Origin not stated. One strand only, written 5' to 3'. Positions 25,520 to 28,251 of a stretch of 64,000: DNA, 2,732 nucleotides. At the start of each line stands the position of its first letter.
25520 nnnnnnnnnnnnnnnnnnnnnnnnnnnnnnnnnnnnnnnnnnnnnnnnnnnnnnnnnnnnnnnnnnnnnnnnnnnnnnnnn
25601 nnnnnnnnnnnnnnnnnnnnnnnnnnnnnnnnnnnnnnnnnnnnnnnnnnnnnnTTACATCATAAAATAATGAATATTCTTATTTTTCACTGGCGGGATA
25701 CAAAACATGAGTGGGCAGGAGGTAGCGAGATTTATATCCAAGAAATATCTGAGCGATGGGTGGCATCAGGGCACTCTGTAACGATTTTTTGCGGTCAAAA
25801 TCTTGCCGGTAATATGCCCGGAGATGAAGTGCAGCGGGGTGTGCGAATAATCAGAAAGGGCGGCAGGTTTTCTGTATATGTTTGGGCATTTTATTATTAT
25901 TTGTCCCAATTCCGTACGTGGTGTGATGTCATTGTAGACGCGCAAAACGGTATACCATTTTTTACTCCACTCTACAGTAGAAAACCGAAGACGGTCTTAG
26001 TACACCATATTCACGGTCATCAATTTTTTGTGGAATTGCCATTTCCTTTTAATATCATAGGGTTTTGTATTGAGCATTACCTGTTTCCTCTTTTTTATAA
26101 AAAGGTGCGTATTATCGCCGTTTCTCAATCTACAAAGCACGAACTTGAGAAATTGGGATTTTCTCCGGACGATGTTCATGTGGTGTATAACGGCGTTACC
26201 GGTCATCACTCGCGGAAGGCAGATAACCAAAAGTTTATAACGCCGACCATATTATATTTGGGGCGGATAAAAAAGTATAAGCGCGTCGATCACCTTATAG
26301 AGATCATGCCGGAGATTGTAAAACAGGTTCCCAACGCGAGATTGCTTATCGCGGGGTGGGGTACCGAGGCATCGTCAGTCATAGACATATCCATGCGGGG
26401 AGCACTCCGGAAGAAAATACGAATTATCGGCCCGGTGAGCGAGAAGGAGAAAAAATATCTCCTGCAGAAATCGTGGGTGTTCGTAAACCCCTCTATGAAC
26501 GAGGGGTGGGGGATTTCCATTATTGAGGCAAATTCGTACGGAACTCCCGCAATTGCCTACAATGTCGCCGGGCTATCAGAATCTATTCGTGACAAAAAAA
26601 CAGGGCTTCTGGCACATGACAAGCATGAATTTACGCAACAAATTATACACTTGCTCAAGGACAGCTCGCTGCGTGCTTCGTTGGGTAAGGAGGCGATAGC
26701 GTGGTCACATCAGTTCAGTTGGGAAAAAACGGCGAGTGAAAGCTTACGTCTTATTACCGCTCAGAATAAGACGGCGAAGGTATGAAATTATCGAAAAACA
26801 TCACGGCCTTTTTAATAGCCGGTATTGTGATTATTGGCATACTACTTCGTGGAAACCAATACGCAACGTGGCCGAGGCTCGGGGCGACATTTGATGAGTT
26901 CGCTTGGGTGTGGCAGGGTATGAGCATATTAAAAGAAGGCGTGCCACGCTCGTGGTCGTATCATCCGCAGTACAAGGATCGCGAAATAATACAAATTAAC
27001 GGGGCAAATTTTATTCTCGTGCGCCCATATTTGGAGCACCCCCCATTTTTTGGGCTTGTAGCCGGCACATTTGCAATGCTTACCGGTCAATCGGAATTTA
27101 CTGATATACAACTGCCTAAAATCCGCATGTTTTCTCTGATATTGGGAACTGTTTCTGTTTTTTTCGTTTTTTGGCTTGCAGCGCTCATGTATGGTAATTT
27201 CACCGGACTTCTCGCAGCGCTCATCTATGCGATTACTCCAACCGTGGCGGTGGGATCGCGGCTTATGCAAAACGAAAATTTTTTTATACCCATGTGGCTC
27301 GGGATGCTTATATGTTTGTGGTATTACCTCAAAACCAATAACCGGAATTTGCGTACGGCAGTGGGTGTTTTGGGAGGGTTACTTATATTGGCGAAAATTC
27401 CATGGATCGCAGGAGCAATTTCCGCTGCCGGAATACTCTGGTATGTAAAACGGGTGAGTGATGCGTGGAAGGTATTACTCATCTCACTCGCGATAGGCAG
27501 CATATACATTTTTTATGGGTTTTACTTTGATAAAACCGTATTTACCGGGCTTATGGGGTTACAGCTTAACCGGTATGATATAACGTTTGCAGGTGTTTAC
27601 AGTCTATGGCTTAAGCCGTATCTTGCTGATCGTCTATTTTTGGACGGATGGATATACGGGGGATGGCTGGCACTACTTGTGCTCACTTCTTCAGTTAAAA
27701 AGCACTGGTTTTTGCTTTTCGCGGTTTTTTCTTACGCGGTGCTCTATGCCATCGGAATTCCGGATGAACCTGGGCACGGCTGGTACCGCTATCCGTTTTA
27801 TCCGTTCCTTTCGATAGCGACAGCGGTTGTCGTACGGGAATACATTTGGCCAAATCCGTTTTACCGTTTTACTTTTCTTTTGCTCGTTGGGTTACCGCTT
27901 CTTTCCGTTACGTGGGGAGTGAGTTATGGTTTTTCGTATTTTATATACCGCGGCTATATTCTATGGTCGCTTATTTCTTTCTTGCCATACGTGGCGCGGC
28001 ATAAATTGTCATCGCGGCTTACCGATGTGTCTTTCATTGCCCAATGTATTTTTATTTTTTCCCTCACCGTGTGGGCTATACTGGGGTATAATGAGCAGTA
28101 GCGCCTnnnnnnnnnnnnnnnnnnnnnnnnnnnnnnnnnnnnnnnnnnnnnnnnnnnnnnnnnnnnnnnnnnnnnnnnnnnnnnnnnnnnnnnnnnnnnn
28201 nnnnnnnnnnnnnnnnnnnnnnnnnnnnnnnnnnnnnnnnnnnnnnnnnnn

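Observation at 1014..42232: Six YfhO-like proteins share a C-terminal Y-x-PGW beta-domain; three form a distinct paralog family with an HD-x3-H / PRW-x6-GYG-x-P N-terminal signature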

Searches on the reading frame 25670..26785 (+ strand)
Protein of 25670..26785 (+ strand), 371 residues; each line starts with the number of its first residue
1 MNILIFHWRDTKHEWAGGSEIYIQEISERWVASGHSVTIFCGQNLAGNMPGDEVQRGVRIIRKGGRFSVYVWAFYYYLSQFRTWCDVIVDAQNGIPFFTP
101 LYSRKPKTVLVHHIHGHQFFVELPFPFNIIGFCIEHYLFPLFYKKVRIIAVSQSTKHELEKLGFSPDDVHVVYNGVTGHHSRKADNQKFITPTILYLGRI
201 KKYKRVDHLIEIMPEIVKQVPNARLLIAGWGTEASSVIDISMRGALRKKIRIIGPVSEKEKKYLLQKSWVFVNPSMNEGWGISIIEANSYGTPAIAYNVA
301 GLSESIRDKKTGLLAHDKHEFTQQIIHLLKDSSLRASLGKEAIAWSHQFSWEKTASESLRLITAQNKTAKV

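Call 35: search_protein_families(library=pfam, proteins=[window:25670-26785:+], max_evalue=0.001)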
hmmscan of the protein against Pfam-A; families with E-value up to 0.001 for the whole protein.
window:25670-26785:+ (371 aa): 6 families
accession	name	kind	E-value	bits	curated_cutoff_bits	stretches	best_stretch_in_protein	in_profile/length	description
PF00534.26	Glycos_transf_1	-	1.6e-35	122.6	26.4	1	192-344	16-171/172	Glycosyl transferases group 1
PF13692.12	Glyco_trans_1_4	-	1.6e-29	103.4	27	1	192-331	2-142/142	Glycosyl transferases group 1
PF13439.12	Glyco_transf_4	-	4.7e-19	69.5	28.5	1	17-176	2-166/170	Glycosyltransferase Family 4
PF13579.12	Glyco_trans_4_4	-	6e-11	43.4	29.7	1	17-175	1-158/158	Glycosyl transferase 4-like domain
PF20706.3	GT4-conflict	-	2.3e-08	33.9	26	1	152-312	154-326/385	Family 4 Glycosyltransferase in conflict systems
PF13524.12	Glyco_trans_1_2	-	2.8e-06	27.8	25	1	221-351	13-135/144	Glycosyl transferase-like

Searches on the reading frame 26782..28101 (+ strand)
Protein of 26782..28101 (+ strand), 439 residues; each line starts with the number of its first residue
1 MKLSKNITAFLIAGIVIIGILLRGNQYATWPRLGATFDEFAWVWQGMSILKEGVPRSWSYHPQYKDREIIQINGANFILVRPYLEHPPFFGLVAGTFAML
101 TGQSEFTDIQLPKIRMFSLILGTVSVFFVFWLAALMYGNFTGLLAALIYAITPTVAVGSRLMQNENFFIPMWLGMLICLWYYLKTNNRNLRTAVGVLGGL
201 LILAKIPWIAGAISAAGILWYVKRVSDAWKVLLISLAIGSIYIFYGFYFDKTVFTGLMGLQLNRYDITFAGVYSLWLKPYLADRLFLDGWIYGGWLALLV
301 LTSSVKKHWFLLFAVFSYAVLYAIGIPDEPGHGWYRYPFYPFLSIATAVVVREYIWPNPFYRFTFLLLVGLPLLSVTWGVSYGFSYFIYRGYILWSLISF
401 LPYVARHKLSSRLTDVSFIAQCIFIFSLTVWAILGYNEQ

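Call 35: search_protein_families(library=pfam, proteins=[window:26782-28101:+], max_evalue=0.001)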
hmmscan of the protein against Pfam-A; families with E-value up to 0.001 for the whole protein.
window:26782-28101:+ (439 aa): 1 family
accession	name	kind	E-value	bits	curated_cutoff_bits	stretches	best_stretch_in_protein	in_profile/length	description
PF13231.12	PMT_2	-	8.2e-12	46.1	26.1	1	86-222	2-132/160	Dolichyl-phosphate-mannose-protein mannosyltransferase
